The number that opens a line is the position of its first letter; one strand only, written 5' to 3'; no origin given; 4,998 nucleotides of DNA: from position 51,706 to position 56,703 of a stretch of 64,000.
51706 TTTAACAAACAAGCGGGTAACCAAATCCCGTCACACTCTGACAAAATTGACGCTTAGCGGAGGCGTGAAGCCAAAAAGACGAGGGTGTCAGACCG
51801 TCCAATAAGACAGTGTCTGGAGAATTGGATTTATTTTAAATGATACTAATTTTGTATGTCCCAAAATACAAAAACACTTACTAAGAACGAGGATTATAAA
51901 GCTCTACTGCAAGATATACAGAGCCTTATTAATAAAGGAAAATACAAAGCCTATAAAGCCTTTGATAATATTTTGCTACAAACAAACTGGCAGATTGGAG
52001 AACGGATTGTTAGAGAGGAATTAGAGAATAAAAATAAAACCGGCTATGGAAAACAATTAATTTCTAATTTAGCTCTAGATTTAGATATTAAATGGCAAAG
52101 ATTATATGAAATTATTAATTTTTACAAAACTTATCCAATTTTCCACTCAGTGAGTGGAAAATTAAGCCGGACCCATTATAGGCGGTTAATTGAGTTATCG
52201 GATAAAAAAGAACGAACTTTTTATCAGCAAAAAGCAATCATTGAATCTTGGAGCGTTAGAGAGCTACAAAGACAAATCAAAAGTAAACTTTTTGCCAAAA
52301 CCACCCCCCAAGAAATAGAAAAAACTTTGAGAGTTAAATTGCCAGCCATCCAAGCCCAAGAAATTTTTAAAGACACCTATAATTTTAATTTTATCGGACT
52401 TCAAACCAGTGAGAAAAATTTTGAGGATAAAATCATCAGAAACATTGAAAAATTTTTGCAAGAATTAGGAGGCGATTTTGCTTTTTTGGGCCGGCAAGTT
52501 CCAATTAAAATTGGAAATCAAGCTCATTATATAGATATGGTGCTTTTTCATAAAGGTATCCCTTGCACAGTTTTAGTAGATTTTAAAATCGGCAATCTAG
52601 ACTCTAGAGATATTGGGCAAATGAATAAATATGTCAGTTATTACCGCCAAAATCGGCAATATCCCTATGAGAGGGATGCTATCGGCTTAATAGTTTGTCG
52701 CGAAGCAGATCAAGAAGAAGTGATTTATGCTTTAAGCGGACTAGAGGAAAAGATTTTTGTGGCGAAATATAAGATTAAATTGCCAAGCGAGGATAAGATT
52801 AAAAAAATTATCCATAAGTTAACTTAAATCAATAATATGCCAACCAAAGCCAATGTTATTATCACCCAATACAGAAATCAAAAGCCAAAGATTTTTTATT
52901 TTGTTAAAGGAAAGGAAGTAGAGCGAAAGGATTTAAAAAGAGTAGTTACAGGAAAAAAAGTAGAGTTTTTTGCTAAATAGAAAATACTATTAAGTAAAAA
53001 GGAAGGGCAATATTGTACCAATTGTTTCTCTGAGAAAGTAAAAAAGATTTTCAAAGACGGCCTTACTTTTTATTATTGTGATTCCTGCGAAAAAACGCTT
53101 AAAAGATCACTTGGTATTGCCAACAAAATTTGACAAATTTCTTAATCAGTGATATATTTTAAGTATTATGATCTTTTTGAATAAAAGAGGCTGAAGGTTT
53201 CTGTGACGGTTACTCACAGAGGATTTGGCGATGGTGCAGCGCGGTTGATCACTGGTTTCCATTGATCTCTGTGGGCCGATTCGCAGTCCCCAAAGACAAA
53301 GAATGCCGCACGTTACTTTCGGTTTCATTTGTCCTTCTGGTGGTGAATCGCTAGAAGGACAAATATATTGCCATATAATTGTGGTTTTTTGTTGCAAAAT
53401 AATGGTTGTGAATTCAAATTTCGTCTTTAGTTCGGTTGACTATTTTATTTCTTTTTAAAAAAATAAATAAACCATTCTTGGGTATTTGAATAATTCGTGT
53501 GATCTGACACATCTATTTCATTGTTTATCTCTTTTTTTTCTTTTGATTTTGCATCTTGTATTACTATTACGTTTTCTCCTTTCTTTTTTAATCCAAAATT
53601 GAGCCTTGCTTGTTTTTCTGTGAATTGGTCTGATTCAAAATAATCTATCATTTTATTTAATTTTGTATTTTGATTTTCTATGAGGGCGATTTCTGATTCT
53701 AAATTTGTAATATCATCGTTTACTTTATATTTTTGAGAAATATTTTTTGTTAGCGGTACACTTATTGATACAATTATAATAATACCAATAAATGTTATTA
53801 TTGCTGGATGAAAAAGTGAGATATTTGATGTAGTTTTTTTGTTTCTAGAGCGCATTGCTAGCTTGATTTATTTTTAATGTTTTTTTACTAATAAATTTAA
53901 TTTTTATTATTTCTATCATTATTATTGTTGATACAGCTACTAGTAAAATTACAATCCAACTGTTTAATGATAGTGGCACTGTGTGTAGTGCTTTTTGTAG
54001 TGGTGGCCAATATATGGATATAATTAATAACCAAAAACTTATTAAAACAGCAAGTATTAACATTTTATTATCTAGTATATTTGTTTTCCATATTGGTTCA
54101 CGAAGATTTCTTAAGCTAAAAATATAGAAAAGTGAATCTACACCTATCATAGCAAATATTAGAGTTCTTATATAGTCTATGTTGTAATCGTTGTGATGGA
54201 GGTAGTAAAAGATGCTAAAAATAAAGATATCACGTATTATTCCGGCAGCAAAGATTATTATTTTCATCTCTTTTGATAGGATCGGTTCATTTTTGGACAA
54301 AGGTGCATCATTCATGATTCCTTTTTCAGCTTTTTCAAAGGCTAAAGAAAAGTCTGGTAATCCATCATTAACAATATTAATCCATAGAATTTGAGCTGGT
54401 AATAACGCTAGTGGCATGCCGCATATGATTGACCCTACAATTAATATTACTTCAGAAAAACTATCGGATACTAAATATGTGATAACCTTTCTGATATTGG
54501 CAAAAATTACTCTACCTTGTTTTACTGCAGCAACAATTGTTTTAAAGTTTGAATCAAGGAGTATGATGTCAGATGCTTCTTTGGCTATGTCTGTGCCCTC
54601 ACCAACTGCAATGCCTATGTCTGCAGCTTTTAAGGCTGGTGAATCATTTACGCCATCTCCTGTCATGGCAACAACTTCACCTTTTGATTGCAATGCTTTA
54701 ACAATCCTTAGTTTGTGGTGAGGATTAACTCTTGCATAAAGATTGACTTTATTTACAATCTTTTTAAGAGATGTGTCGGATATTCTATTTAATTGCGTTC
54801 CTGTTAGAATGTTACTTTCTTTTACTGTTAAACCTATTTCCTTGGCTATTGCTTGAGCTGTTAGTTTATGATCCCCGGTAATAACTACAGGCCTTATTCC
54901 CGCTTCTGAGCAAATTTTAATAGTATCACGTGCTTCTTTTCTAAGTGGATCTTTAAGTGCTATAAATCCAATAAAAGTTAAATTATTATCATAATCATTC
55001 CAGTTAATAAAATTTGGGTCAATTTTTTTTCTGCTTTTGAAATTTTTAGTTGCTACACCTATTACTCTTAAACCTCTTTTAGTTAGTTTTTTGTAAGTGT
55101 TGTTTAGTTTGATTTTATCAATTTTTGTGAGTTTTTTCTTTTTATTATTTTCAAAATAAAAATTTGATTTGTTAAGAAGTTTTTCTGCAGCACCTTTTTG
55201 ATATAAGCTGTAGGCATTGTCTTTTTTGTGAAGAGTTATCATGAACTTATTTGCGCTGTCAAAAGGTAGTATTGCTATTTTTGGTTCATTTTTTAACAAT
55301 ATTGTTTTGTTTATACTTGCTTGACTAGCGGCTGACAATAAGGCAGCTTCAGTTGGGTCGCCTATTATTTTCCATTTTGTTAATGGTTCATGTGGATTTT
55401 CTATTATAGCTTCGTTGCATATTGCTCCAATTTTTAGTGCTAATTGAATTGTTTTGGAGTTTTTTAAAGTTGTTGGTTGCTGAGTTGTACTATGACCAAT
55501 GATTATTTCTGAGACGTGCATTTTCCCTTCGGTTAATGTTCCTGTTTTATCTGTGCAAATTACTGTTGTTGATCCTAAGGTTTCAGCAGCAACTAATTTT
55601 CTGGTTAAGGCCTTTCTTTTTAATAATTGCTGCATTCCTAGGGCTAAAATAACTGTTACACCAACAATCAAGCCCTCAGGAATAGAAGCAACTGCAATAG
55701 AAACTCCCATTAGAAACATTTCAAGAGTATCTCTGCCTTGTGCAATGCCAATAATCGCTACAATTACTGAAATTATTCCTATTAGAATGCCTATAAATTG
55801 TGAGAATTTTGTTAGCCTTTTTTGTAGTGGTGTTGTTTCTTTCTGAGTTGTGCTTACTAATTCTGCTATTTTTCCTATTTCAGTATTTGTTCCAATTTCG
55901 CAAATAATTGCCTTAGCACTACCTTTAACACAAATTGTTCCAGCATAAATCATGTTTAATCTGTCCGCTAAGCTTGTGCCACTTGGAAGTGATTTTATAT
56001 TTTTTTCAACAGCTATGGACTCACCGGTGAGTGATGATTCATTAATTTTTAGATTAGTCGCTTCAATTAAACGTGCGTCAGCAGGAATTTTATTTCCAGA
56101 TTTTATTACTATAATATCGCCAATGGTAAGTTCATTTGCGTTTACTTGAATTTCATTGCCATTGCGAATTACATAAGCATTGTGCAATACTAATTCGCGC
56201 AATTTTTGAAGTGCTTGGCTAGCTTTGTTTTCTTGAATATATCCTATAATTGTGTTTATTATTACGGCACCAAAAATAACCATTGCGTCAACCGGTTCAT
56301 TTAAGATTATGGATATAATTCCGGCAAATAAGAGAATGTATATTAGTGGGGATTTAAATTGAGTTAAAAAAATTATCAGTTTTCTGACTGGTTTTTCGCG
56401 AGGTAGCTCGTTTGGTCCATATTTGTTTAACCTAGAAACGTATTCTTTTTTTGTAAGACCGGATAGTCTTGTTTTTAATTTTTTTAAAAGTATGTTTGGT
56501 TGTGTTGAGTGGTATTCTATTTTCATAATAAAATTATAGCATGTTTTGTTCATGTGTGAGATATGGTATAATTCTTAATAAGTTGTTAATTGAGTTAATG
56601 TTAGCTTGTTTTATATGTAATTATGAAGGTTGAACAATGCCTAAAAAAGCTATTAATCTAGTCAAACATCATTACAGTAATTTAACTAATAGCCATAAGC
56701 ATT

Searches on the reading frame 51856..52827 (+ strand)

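Call 27: search_protein_families(library=pfam, proteins=[window:51856-52827:+], max_evalue=0.001)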
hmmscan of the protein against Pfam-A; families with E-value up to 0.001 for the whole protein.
window:51856-52827:+ (323 aa): 3 families
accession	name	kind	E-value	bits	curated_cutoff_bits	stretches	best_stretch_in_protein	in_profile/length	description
PF06250.17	YhcG_C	-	2.7e-44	151.2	32.5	1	168-313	1-148/157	YhcG PDDEXK nuclease domain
PF17761.7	DUF1016_N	-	5.5e-28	98.2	32.8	1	20-148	1-137/137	DUF1016 N-terminal domain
PF17762.8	HTH_ParB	-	0.00024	21.7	22.6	1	100-143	56-99/102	ParB HTH domain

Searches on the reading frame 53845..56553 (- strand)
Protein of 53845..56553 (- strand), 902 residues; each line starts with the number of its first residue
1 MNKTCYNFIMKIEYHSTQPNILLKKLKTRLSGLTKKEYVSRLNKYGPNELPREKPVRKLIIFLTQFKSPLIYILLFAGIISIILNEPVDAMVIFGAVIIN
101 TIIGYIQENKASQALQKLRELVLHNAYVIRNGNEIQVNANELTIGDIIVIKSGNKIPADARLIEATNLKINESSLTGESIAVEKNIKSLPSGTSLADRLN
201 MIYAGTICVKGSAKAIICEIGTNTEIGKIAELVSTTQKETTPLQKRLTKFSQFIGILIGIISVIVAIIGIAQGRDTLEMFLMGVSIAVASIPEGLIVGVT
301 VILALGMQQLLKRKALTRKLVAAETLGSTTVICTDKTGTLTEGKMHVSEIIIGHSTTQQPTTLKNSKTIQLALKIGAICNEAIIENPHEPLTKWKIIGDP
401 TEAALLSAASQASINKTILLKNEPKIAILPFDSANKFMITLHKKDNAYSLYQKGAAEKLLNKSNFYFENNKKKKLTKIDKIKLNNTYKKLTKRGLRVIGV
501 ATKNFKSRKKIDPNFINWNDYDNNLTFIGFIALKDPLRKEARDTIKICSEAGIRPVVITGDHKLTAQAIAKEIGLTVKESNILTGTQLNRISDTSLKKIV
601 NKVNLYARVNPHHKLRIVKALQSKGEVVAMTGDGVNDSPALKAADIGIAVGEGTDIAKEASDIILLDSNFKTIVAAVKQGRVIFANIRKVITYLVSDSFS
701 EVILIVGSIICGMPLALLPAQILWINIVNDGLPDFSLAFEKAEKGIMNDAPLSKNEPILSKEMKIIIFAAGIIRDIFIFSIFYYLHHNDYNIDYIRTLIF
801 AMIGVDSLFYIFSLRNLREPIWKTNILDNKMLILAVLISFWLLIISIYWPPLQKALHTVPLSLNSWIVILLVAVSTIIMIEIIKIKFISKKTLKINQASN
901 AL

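Call 27: search_protein_families(library=pfam, proteins=[window:53845-56553:-], max_evalue=0.001)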
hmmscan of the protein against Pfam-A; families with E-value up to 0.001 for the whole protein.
window:53845-56553:- (902 aa): 6 families
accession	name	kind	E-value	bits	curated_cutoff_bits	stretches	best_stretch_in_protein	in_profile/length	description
PF00122.25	E1-E2_ATPase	-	6.9e-50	169.5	28.1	1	124-313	5-181/181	E1-E2 ATPase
PF00689.26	Cation_ATPase_C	-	2.2e-43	148.5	27.3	1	714-884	1-173/175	Cation transporting ATPase, C-terminus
PF13246.12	Cation_ATPase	-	5.7e-21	74.8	21.7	1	377-465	1-90/91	Cation transport ATPase (P-type)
PF00702.32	Hydrolase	-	1.5e-20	74.9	26.4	1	331-645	3-191/191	haloacid dehalogenase-like hydrolase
PF00690.31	Cation_ATPase_N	-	8.8e-18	64.2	20.4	1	15-81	2-69/69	Cation transporter/ATPase, N-terminus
PF08282.18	Hydrolase_3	-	8.2e-06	26.2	20.9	1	617-672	195-250/255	haloacid dehalogenase-like hydrolase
